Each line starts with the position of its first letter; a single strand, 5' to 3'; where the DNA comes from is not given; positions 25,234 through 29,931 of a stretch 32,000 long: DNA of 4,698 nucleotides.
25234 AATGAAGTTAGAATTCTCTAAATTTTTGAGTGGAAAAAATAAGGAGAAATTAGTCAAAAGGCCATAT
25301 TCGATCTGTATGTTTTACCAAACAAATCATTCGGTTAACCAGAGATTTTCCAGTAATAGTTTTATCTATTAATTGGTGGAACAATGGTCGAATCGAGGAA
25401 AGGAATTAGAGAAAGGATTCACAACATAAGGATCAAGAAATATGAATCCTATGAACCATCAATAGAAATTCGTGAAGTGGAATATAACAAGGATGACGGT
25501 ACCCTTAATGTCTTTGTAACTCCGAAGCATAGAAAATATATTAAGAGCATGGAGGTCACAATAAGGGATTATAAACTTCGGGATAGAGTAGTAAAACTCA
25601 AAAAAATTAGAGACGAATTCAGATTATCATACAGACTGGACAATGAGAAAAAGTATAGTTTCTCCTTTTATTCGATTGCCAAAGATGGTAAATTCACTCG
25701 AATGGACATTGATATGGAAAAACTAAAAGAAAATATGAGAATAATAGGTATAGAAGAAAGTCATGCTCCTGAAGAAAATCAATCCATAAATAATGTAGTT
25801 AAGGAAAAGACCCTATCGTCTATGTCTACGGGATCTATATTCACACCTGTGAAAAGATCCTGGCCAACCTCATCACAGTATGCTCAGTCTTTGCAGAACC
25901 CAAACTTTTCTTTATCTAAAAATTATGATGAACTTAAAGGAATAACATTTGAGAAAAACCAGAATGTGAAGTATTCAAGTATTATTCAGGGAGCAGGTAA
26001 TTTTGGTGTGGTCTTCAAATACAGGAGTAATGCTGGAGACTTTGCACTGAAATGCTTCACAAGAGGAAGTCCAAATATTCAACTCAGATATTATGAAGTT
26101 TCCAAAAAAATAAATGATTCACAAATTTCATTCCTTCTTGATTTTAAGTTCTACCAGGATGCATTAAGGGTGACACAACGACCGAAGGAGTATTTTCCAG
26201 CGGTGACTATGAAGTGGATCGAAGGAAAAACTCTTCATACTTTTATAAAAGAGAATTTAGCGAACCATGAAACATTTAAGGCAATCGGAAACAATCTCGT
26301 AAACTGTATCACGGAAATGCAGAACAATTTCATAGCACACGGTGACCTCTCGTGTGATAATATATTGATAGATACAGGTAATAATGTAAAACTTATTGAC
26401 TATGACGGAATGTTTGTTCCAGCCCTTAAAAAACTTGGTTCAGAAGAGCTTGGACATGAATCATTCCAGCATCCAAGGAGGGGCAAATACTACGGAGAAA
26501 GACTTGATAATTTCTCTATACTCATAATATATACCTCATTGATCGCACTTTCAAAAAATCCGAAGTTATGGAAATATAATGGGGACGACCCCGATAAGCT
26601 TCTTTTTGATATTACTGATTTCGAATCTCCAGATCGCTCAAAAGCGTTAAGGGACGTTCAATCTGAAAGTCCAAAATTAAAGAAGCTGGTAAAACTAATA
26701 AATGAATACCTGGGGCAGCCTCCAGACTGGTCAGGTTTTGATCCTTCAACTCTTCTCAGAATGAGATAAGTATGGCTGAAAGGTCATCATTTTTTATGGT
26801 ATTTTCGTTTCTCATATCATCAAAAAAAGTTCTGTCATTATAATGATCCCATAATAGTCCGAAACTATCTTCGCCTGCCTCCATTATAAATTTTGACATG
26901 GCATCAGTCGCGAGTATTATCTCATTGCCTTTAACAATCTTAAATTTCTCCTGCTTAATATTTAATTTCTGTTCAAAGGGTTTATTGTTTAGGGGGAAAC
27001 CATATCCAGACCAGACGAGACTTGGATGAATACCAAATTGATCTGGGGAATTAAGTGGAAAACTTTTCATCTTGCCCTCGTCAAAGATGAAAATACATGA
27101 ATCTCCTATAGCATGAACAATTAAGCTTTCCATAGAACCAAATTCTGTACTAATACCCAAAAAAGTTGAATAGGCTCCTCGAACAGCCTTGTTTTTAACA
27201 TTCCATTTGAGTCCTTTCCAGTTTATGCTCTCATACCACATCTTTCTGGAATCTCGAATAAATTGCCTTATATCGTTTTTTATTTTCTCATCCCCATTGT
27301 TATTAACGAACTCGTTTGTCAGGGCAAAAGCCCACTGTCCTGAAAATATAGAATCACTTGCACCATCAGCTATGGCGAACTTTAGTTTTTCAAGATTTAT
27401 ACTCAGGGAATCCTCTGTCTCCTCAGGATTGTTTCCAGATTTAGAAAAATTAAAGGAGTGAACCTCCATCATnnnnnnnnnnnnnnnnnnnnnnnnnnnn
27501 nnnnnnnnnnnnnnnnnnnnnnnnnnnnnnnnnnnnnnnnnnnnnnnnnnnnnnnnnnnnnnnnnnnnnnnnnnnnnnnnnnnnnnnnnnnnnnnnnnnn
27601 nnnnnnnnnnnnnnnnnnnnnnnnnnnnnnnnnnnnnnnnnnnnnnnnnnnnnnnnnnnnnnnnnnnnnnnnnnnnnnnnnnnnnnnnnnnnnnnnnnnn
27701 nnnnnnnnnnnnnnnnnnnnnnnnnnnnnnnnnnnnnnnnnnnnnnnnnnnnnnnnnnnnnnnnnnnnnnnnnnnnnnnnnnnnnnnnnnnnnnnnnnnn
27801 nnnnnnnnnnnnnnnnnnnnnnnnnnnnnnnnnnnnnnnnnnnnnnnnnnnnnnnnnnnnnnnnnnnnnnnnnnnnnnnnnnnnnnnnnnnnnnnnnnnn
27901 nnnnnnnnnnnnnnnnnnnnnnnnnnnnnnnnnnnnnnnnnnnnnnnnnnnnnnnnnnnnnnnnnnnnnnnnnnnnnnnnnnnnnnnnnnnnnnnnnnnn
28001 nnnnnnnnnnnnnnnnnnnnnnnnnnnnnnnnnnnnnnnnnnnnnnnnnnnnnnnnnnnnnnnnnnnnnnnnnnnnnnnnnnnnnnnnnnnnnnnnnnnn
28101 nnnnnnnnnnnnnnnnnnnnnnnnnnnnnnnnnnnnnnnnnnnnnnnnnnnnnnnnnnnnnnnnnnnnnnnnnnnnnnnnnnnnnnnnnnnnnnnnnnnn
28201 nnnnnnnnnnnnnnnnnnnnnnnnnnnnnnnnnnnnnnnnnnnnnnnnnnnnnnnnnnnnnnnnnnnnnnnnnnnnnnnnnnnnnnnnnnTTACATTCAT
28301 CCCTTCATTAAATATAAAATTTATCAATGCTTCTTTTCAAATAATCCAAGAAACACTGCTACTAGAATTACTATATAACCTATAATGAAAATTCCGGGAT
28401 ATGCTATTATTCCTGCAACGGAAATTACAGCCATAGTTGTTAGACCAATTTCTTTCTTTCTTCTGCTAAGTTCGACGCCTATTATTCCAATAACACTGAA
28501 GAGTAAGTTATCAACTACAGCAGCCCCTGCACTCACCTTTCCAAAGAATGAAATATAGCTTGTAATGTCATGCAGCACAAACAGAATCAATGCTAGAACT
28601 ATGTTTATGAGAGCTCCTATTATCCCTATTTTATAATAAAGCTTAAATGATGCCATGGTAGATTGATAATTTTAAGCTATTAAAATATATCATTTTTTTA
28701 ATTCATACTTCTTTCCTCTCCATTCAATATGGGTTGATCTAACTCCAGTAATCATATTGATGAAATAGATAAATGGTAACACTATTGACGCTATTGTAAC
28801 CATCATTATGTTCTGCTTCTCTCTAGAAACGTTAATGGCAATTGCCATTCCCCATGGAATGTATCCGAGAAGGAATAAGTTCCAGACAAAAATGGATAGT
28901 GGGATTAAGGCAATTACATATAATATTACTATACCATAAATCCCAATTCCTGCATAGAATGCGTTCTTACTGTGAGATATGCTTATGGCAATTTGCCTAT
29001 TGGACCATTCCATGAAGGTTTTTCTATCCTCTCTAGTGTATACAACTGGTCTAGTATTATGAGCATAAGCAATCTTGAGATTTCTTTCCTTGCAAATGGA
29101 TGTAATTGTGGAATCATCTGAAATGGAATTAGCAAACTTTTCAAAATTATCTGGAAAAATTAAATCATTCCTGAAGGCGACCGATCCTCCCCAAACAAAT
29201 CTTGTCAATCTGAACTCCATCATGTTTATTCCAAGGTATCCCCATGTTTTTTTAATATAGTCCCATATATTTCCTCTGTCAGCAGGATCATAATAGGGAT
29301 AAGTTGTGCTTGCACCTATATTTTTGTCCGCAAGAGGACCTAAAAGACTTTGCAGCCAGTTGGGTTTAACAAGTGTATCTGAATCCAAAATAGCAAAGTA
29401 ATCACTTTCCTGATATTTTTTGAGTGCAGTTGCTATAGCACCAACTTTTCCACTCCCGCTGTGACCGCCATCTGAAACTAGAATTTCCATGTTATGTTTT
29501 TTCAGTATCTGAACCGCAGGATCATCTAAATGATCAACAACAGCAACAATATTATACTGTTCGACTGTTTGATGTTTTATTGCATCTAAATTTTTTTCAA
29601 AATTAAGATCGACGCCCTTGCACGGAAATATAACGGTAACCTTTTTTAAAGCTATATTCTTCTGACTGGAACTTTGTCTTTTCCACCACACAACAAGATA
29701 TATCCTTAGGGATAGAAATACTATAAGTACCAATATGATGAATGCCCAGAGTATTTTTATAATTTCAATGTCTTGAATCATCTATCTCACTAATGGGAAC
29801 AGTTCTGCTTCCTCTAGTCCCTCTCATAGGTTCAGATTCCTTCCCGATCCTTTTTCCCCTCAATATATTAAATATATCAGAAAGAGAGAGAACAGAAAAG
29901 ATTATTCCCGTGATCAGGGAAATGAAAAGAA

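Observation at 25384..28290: vWA + PP2C phosphatase + Ser/Thr kinase triad (TerY-P-like) in an archaeal genome, with the kinase inverted and no other ter genes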

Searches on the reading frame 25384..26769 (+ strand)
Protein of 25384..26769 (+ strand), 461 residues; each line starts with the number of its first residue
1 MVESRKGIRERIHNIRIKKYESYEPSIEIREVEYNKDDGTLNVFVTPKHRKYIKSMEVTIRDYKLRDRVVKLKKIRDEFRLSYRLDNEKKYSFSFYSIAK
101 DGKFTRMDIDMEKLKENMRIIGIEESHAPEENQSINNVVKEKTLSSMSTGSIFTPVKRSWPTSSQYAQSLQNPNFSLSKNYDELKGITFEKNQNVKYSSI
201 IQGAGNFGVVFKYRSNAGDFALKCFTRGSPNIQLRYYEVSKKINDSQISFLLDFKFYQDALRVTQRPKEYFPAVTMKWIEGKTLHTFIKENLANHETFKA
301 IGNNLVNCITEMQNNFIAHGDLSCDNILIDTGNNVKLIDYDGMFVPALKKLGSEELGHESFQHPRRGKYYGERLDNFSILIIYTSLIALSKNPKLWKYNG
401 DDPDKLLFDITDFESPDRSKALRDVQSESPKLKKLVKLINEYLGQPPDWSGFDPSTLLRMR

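Call 3: search_protein_families(library=pfam, proteins=[window:25384-26769:+], max_evalue=0.01)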
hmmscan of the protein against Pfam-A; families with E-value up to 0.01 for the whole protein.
window:25384-26769:+ (461 aa): 5 families
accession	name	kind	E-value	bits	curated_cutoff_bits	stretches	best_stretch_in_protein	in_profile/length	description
PF00069.31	Pkinase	-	3e-11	43.7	31.7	1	203-402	8-204/263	Protein kinase domain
PF19974.5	TCAD9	-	0.00034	20.3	40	1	317-341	299-322/429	Ternary complex associated domain 9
PF07714.23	PK_Tyr_Ser-Thr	-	0.00085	19.1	23.1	1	269-340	75-146/258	Protein tyrosine and serine/threonine kinase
PF01163.29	RIO1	-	0.0032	17.5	22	1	273-340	82-148/187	RIO domain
PF12330.14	Haspin_kinase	-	0.0032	17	25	1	280-341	192-251/364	Haspin like kinase domain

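Call 4: search_protein_families(library=padloc, proteins=[window:25384-26769:+], max_evalue=0.01)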
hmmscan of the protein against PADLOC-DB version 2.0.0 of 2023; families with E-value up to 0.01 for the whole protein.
window:25384-26769:+ (461 aa): 23 families
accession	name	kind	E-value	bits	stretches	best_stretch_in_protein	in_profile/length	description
PDLC02223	STK_OB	-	1.8e-61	206.7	1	159-437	2-274/562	-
PDLC04047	PD-T4-6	-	7.9e-11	39.6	1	192-340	7-155/327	-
PDLC04059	PD-T4-6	-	8.1e-09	33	1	274-340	88-155/433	-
PDLC04138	mad6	-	3.2e-08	30.9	1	192-341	350-496/659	mads_6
PDLC03921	MkoA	-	3.2e-08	29.7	1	272-392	566-678/1607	-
PDLC04060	PD-T4-6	-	7.8e-08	29.6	1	274-340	85-152/486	-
PDLC04056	PD-T4-6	-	2.7e-07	28.1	1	276-340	87-150/415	-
PDLC04048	PD-T4-6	-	2.2e-06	25.3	1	274-340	88-155/354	-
PDLC04053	PD-T4-6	-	3.6e-06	24.7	1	274-341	86-156/311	-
PDLC04042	PD-T4-6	-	4.5e-06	24.5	1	238-340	61-153/292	-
PDLC03920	MkoA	-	4.7e-06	23.2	1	272-403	86-222/1112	-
PDLC04064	PD-T4-6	-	1.7e-05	22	1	275-341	98-164/369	-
PDLC04057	PD-T4-6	-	1.9e-05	21.9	1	272-340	83-152/443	-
PDLC04049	PD-T4-6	-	6.8e-05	19.9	1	274-340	91-160/442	-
PDLC04058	PD-T4-6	-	0.00022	18.4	1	276-340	94-160/460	-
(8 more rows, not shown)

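Call 27: find_homologous_proteins(query=window:25384-26769:+, max_evalue=1e-10)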
Query window:25384-26769:+ (461 aa): 166 proteins with E <= 1e-10 among 7594 candidates; the best 120 are listed.
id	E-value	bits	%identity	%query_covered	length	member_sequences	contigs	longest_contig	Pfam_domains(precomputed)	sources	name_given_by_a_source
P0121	0.0e+0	1043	100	100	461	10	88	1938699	PF00069.32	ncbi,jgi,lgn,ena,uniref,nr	ncbi:protein kinase domain-containing protein [Cuniculiplasma divulgatum]|jgi:hypothetical protein|u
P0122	5.4e-266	900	85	100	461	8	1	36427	PF00069.32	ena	-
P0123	7.1e-216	735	69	100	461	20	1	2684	PF00069.32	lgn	-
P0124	1.6e-171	589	57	100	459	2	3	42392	PF00069.32,PF19974.6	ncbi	ncbi:MAG: protein kinase domain-containing protein [Cuniculiplasma sp.]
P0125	2.3e-156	539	54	100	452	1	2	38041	PF00069.32,PF19974.6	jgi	jgi:predicted Ser/Thr protein kinase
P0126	1.1e-152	527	53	96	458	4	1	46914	PF00069.32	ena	-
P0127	1.6e-147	510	52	97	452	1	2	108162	PF07714.24,PF00069.32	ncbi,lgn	-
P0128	4.9e-147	508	51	97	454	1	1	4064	PF00069.32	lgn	-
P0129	4.1e-144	499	51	98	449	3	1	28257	PF00069.32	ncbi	-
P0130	3.4e-140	486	49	97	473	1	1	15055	PF00069.32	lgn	-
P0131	6.9e-140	485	49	97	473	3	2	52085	PF00069.32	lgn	-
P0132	1.0e-135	471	48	99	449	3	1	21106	PF00069.32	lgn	-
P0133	3.0e-135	469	46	100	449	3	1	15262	PF00069.32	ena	-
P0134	6.2e-130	452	46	99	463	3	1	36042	PF00069.32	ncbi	ncbi:protein kinase domain-containing protein [Caldiplasma sukawensis]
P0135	1.4e-128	447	46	98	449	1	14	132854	PF07714.24,PF00069.32,PF03109.23,PF01163.29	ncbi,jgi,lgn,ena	jgi:hypothetical protein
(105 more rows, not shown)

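Call 39: predict_structure(alignment_id=A2)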
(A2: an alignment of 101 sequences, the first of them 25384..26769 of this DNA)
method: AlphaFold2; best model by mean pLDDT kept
length: 461 residues; sequences in the alignment: 101
mean_pLDDT: 91.6   pTM: 0.70
mean pLDDT of the five models: 91.6, 90.9, 90.9, 90.6, 90.1
residues with pLDDT >= 90: 382; 70-90: 44; 50-70: 7; < 50: 28
segments of 3 or more residues with pLDDT < 50: 1-5, 126-148
pLDDT, mean of each block of 10 residues (from residue 1): 58 88 96 97 97 97 92 97 97 97 96 96 59 39 48 86 96 97 96 86 88 96 94 95 96 96 97 96 98 96 98 98 97 96 96 91 95 98 99 98 97 98 98 98 98 95 73
secondary structure, 60 per line:
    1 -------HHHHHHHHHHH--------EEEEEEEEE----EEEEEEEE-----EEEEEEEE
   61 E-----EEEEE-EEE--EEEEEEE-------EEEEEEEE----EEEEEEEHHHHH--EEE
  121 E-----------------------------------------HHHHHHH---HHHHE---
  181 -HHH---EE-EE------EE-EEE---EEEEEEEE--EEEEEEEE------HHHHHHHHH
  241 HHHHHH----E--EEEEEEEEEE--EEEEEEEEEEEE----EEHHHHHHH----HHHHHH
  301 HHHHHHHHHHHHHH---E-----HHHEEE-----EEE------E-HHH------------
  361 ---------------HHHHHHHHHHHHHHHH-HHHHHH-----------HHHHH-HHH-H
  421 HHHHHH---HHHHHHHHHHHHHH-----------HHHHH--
elements in order: H8-18 E27-35 E40-47 E53-61 E67-71 E73-75 E78-84 E92-99 E104-110 H111-115 E118-121 H163-169 H173-176 E202-204 E208-215 E218-225 H232-246 E254-263 E266-277 H284-290 H295-314 E327-329 E335-337 H376-391 H393-398 H410-414 H420-426 H430-443 H455-459

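Call 43: fold_search(model_id=the predicted structure, library=pdb)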
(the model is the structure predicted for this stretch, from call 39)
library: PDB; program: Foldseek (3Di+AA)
matches with E <= 10: 2000; with E <= 0.001: 1963
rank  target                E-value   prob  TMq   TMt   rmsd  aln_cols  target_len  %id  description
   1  8se1_B                2.0e-11  1.00  0.35  0.27  18.2       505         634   14  Structure of Full-length Human Protein Kinase C Beta 2 (PKCBII) in the Inactive Conformation (released 2025-08-20)
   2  8se2_B                3.9e-11  1.00  0.33  0.27  19.5       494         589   15  Structure of Full-length Human Protein Kinase C Beta 1 (PKCBI) in the Active and Inactive Conformation Soaked in Manga (released 2025-08-20)
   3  8se2_A                9.4e-11  1.00  0.37  0.29  19.2       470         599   13  Structure of Full-length Human Protein Kinase C Beta 1 (PKCBI) in the Active and Inactive Conformation Soaked in Manga (released 2025-08-20)
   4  8se1_A                6.9e-10  1.00  0.36  0.28  14.4       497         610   14  Structure of Full-length Human Protein Kinase C Beta 2 (PKCBII) in the Inactive Conformation (released 2025-08-20)
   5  8se3                  7.7e-10  1.00  0.38  0.30  25.1       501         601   13  Structure of Full-length Human Protein Kinase C Beta 1 (PKCBI) in the Active Conformation (released 2025-08-20)
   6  9d4v_A                1.3e-09  1.00  0.34  0.51  10.3       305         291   18  Structure of PAK1 in complex with compound 7 (released 2025-04-02)
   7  1v0o_B                2.0e-09  1.00  0.32  0.50  11.1       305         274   19  Structure of P. falciparum PfPK5-Indirubin-5-sulphonate ligand complex (released 2004-04-07)
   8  9d4w_A                3.8e-09  1.00  0.34  0.51  10.5       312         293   18  Structure of PAK1 in complex with compound 12 (released 2025-04-02)
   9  5wne_C                4.5e-09  1.00  0.36  0.42   8.5       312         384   13  X-RAY CO-STRUCTURE OF RHO-ASSOCIATED PROTEIN KINASE (ROCK1) WITH A HIGHLY SELECTIVE INHIBITOR (released 2018-08-01)
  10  1v0o_A                5.0e-09  1.00  0.35  0.55  10.1       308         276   18  Structure of P. falciparum PfPK5-Indirubin-5-sulphonate ligand complex (released 2004-04-07)
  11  4o0r_A                6.3e-09  1.00  0.35  0.52  10.9       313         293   18  Back pocket flexibility provides group-II PAK selectivity for type 1 kinase inhibitors (released 2014-02-12)
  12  9d4x_B                6.6e-09  1.00  0.30  0.45  12.5       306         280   18  Structure of PAK1 in complex with compound 16 (released 2025-04-02)
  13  4krc_A                7.0e-09  1.00  0.39  0.56   9.3       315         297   15  Crystal Structure of Pho85-Pcl10-ATP-gamma-S Complex (released 2013-09-18)
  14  1ql6                  7.0e-09  1.00  0.35  0.54   8.7       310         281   17  THE CATALYTIC MECHANISM OF PHOSPHORYLASE KINASE PROBED BY MUTATIONAL STUDIES (released 1999-12-14)
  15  3fxz                  7.4e-09  1.00  0.34  0.51  11.0       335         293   17  Crystal structure of PAK1 kinase domain with ruthenium complex lambda-FL172 (released 2009-02-17)
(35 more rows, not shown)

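Call 45: search_protein_families(library=ncbifam, proteins=[window:25384-26769:+], max_evalue=0.01)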
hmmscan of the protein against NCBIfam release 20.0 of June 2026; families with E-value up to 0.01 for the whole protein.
window:25384-26769:+ (461 aa): 10 families
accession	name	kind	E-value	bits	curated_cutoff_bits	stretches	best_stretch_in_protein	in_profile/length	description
NF038151.1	lanthi_synth_III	equivalog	5.2e-08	31.8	575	1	295-387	335-423/833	class III lanthionine synthetase LanKC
NF002475.0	PRK01723.1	equivalog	2.7e-07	29.8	142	1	262-341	112-188/241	3-deoxy-D-manno-octulosonic acid kinase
NF011460.0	PRK14879.1-1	equivalog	6e-07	28.8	199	1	274-340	88-154/232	Kae1-associated kinase Bud32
TIGR03724.2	arch_bud32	equivalog_domain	3.8e-06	26.5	125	1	274-340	70-128/193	KEOPS complex kinase/ATPase Bud32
NF058632.1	SerThrKinPrkT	equivalog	2.1e-05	23.7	280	1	202-342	29-164/322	serine/threonine protein kinase PrkT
NF011463.0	PRK14879.1-4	equivalog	3e-05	23.6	188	1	274-340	95-157/237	Kae1-associated kinase Bud32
NF033483.0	PknB_PASTA_kin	equivalog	4.3e-05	22.8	450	1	274-340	84-151/563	Stk1 family PASTA domain-containing Ser/Thr kinase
NF047741.1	antiphage_MADS6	equivalog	0.00012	20.8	460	0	203-315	504-610/612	methylation-associated defense system protein kinase MAD6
NF011461.0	PRK14879.1-2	equivalog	0.0015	18.3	372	1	274-340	80-143/225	Kae1-associated kinase Bud32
NF007174.0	PRK09605.1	equivalog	0.0041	15.6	447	1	274-340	413-470/535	bifunctional N(6)-L-threonylcarbamoyladenine synthase/serine/threonine protein kinase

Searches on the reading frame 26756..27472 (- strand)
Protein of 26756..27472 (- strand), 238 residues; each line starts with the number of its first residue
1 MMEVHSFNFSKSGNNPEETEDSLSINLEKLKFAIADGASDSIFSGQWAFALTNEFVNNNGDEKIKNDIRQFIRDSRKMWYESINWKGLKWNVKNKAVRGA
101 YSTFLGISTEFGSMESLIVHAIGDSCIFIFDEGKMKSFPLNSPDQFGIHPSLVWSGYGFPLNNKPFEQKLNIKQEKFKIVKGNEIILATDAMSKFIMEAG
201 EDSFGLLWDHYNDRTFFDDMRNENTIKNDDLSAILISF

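Call 3: search_protein_families(library=pfam, proteins=[window:26756-27472:-], max_evalue=0.01)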
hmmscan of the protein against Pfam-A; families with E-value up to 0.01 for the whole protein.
window:26756-27472:- (238 aa): 1 family
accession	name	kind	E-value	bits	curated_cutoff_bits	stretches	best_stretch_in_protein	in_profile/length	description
PF13672.11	PP2C_2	-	0.0013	18.7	24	1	32-192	27-174/209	Protein phosphatase 2C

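Call 4: search_protein_families(library=padloc, proteins=[window:26756-27472:-], max_evalue=0.01)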
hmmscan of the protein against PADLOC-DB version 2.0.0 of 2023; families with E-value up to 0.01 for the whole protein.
window:26756-27472:- (238 aa): 2 families
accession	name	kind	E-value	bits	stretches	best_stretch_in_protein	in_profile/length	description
PDLC02222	PP2C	-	2.3e-25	87.3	1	9-237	9-238/242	-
PDLC04518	PDC-M21C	-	0.0064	13.7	0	2-64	1-65/243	-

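Call 45: search_protein_families(library=ncbifam, proteins=[window:26756-27472:-], max_evalue=0.01)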
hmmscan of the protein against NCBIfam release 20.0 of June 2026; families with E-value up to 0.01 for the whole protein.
window:26756-27472:- (238 aa): 1 family
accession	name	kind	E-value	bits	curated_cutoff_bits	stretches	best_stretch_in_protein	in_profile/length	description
NF033484.1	Stp1_PP2C_phos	equivalog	0.00022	20.8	230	1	10-136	2-123/232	Stp1/IreP family PP2C-type Ser/Thr phosphatase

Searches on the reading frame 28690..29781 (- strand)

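Call 3: search_protein_families(library=pfam, proteins=[window:28690-29781:-], max_evalue=0.01)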
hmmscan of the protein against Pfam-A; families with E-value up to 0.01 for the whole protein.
window:28690-29781:- (363 aa): 5 families
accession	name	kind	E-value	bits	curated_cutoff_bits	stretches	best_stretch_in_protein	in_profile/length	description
PF13506.12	Glyco_transf_21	-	5.7e-14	52.4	21.7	1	97-264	4-170/174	Glycosyl transferase family 21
PF00535.33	Glycos_transf_2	-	4.3e-13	50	23.3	1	49-206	1-162/168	Glycosyl transferase family 2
PF13641.12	Glyco_tranf_2_3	-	5.5e-08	33.5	27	1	48-250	3-214/230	Glycosyltransferase like family 2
PF13632.12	Glyco_trans_2_3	-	0.00017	21.9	27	1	129-330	2-183/198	Glycosyl transferase family group 2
PF12804.13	NTP_transf_3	-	0.0039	17.8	27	1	77-153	41-114/160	MobA-like NTP transferase domain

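Call 4: search_protein_families(library=padloc, proteins=[window:28690-29781:-], max_evalue=0.01)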
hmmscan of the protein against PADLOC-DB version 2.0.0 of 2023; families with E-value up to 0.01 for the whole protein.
window:28690-29781:- (363 aa): 0 families
